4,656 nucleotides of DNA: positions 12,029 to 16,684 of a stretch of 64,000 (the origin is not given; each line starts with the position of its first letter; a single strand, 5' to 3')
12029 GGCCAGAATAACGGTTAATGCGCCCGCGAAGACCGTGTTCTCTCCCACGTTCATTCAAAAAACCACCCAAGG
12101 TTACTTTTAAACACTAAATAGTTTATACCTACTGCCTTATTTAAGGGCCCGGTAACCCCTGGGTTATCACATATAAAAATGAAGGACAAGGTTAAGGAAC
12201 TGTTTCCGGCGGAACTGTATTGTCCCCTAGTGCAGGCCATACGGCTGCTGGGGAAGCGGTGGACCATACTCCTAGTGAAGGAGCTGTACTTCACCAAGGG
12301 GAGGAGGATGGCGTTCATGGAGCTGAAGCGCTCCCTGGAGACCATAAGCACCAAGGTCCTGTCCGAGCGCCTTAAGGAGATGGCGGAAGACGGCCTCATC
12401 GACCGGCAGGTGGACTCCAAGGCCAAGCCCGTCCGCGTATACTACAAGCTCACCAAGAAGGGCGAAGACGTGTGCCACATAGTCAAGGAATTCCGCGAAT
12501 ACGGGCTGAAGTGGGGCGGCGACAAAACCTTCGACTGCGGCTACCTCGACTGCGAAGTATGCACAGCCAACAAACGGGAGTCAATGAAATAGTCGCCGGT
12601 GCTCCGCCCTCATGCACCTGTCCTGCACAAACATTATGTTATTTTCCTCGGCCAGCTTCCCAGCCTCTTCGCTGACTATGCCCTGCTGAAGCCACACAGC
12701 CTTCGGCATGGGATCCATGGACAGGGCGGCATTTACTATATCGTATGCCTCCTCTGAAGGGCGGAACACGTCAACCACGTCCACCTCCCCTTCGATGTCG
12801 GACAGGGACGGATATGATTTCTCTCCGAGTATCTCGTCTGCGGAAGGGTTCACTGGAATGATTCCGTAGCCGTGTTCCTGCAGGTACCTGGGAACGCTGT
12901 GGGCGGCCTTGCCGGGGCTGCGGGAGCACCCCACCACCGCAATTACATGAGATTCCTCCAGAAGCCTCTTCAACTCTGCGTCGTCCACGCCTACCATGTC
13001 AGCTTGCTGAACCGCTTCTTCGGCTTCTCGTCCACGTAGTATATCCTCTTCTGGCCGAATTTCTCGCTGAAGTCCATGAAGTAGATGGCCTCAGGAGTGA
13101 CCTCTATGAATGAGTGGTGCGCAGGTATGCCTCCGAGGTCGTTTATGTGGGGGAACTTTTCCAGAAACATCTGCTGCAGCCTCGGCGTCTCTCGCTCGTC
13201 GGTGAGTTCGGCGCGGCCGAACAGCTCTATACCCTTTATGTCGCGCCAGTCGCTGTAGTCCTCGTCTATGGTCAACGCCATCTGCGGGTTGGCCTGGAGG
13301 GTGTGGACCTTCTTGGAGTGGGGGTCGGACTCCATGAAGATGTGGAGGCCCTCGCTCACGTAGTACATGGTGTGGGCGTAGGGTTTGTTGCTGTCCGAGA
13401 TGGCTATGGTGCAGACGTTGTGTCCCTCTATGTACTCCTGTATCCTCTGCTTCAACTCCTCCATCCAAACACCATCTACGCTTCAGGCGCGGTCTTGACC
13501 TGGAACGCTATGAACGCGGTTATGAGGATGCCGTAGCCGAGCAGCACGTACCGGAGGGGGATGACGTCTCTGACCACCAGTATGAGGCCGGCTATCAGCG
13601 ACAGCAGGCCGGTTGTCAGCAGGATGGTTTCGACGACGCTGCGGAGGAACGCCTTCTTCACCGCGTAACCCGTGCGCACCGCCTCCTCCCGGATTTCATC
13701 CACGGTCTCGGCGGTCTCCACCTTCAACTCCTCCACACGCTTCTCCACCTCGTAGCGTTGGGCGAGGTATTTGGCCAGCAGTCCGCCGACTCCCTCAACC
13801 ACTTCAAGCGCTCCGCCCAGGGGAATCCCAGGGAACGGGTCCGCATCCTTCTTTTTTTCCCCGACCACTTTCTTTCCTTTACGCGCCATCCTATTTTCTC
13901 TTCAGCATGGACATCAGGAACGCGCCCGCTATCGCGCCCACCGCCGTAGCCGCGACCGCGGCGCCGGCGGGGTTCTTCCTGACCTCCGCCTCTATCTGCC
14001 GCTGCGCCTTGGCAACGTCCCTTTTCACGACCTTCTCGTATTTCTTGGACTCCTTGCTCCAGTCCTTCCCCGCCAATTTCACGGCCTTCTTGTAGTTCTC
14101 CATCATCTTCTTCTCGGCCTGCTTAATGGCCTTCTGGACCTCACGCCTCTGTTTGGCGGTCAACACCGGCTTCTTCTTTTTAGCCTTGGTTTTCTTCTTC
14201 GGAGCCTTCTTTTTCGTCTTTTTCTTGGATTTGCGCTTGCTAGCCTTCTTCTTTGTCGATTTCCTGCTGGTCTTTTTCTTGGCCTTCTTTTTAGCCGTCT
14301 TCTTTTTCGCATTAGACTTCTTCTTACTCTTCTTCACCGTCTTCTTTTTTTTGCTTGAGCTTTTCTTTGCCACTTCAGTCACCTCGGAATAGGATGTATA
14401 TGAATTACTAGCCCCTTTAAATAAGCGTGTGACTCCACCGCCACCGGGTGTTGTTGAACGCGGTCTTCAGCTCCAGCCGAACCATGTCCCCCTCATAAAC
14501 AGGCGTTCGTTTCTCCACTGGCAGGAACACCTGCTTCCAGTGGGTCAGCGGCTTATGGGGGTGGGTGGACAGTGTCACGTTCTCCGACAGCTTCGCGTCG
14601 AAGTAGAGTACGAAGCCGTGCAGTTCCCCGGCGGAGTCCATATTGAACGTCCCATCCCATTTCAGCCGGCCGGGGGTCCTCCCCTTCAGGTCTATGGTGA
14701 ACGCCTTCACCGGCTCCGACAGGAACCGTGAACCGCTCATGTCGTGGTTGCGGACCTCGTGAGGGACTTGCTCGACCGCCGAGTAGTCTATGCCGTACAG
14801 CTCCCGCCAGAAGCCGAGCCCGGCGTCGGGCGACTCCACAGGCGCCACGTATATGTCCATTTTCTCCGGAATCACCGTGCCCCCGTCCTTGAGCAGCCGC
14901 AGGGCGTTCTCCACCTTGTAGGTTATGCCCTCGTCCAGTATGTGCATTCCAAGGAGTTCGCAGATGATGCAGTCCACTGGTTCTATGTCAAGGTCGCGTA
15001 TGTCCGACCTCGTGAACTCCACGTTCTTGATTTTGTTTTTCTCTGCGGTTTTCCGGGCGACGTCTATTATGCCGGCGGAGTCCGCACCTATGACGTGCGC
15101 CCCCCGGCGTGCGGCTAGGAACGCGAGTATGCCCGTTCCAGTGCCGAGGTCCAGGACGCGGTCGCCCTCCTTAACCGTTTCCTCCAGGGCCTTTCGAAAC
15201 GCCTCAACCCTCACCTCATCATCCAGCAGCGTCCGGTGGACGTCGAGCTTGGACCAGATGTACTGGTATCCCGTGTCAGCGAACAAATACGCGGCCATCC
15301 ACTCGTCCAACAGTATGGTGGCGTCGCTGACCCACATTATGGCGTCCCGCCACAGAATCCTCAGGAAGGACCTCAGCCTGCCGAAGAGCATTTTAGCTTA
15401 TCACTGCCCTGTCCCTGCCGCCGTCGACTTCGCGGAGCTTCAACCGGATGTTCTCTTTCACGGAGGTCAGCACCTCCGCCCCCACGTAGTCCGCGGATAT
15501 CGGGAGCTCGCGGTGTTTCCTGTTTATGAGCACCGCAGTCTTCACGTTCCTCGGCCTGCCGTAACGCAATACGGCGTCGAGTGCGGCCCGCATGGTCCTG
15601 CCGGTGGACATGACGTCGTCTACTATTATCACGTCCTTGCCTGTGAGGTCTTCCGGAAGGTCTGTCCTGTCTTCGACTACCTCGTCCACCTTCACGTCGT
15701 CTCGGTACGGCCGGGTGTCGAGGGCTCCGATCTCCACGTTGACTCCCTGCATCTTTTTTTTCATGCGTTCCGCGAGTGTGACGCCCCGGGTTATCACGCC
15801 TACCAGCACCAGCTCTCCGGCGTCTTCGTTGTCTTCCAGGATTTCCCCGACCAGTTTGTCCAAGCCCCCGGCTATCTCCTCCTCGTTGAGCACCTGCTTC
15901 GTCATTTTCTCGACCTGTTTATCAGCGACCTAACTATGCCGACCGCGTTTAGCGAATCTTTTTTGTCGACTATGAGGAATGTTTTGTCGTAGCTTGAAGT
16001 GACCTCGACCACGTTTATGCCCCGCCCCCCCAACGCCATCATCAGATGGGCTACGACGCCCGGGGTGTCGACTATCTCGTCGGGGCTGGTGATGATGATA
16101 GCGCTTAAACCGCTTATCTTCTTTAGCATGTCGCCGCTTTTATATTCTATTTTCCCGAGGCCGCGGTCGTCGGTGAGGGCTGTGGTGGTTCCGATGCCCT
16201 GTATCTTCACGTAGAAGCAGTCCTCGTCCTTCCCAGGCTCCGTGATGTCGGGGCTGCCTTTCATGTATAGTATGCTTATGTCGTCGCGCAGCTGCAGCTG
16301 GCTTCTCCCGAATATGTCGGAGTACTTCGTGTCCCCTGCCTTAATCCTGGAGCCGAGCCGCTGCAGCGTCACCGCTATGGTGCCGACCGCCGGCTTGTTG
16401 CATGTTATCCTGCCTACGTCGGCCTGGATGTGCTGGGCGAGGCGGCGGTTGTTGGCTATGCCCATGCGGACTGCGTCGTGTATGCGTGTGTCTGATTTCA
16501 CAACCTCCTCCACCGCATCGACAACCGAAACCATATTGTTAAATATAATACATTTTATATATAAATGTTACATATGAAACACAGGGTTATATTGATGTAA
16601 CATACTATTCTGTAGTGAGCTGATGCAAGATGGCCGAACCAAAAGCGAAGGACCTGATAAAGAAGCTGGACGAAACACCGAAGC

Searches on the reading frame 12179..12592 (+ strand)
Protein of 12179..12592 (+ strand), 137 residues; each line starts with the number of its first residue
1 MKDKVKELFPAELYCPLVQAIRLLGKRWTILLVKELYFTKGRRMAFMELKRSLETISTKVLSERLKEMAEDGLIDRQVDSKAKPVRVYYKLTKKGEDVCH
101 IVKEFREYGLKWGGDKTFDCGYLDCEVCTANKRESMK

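Call 81: search_protein_families(library=pfam, proteins=[window:12179-12592:+], max_evalue=0.001)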
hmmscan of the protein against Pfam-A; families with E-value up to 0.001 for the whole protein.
window:12179-12592:+ (137 aa): 2 families
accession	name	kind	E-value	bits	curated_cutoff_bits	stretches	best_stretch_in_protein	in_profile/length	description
PF01638.23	HxlR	-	1.2e-20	73.6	20.8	1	23-114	1-88/91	HxlR-like helix-turn-helix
PF03551.20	PadR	-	0.00017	21.9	27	1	63-98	36-72/75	Transcriptional regulator PadR-like family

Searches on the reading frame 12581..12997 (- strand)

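Call 81: search_protein_families(library=pfam, proteins=[window:12581-12997:-], max_evalue=0.001)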
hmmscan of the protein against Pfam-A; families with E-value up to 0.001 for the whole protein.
window:12581-12997:- (138 aa): 2 families
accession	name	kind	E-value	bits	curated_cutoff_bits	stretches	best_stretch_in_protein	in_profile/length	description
PF13380.12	CoA_binding_2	-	2.4e-39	134.8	22.8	1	18-133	2-115/116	CoA binding domain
PF02629.25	CoA_binding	-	0.00016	22.8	22.3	1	16-92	3-84/97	CoA binding domain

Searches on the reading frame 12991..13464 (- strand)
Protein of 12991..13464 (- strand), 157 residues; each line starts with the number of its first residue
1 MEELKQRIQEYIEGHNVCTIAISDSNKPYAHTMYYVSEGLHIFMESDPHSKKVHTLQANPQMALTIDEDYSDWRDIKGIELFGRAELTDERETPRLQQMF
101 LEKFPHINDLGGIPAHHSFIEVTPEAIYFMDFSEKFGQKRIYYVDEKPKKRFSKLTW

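Call 81: search_protein_families(library=pfam, proteins=[window:12991-13464:-], max_evalue=0.001)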
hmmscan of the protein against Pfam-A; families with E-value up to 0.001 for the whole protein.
window:12991-13464:- (157 aa): 2 families
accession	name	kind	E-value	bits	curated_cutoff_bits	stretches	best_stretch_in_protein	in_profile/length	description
PF01243.27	PNPOx_N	-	5.3e-14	53.1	28.1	1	4-130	1-119/120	Pyridoxamine 5'-phosphate oxidase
PF12900.13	Pyridox_ox_2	-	6.3e-07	29.9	27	1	6-105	3-109/140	Pyridoxamine 5'-phosphate oxidase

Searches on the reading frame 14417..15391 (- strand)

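Call 56: search_protein_families(library=pfam, proteins=[window:14417-15391:-], max_evalue=0.001)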
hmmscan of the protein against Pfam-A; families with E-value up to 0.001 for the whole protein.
window:14417-15391:- (324 aa): 12 families
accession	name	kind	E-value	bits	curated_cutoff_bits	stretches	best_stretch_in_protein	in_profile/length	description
PF22528.1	PRMT_C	-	1.7e-21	77.3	27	1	179-317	4-150/164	Arginine methyltransferase oligomerization subdomain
PF13847.12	Methyltransf_31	-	7.8e-17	61.8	27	1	74-179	2-113/145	Methyltransferase domain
PF13649.12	Methyltransf_25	-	8.3e-15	55.7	27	1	79-171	1-97/97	Methyltransferase domain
PF06325.19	PrmA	-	3.1e-11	43.8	22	1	67-174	153-257/296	Ribosomal protein L11 methyltransferase (PrmA)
PF08241.18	Methyltransf_11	-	1.9e-10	41.7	21.2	1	80-174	1-94/95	Methyltransferase domain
PF17286.7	PRMT5_C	-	2e-09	38.1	30.3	1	248-315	68-138/167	PRMT5 oligomerisation domain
PF13489.12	Methyltransf_23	-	1.9e-07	31.4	27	1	66-174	13-115/164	Methyltransferase domain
PF08242.18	Methyltransf_12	-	3.2e-07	31.4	30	1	80-172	1-97/98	Methyltransferase domain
PF05175.20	MTS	-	4.3e-07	30.2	23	1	70-144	28-104/170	Methyltransferase small domain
PF02353.26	CMAS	-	8.7e-05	22.4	27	1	72-174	59-163/273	Mycolic acid cyclopropane synthetase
PF01728.25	FtsJ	-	0.00035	21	24.1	1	72-157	18-114/181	FtsJ-like methyltransferase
PF01135.25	PCMT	-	0.00053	20.2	20.3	1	69-130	69-132/210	Protein-L-isoaspartate(D-aspartate) O-methyltransferase (PCMT)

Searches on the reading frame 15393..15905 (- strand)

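Call 81: search_protein_families(library=pfam, proteins=[window:15393-15905:-], max_evalue=0.001)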
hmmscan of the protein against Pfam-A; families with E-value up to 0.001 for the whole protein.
window:15393-15905:- (170 aa): 2 families
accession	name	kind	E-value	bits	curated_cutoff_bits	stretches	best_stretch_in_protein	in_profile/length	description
PF00156.33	Pribosyltran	-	1.4e-23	83.4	26.3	1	2-143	2-141/158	Phosphoribosyl transferase domain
PF14681.12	UPRTase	-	3.8e-06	27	27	1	31-140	67-172/206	Uracil phosphoribosyltransferase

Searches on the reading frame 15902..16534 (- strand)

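Call 81: search_protein_families(library=pfam, proteins=[window:15902-16534:-], max_evalue=0.001)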
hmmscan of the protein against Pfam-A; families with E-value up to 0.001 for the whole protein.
window:15902-16534:- (210 aa): 1 family
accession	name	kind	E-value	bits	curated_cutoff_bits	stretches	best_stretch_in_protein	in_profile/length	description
PF13840.12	ACT_7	-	7.6e-07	29.3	27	1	143-201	6-63/65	ACT domain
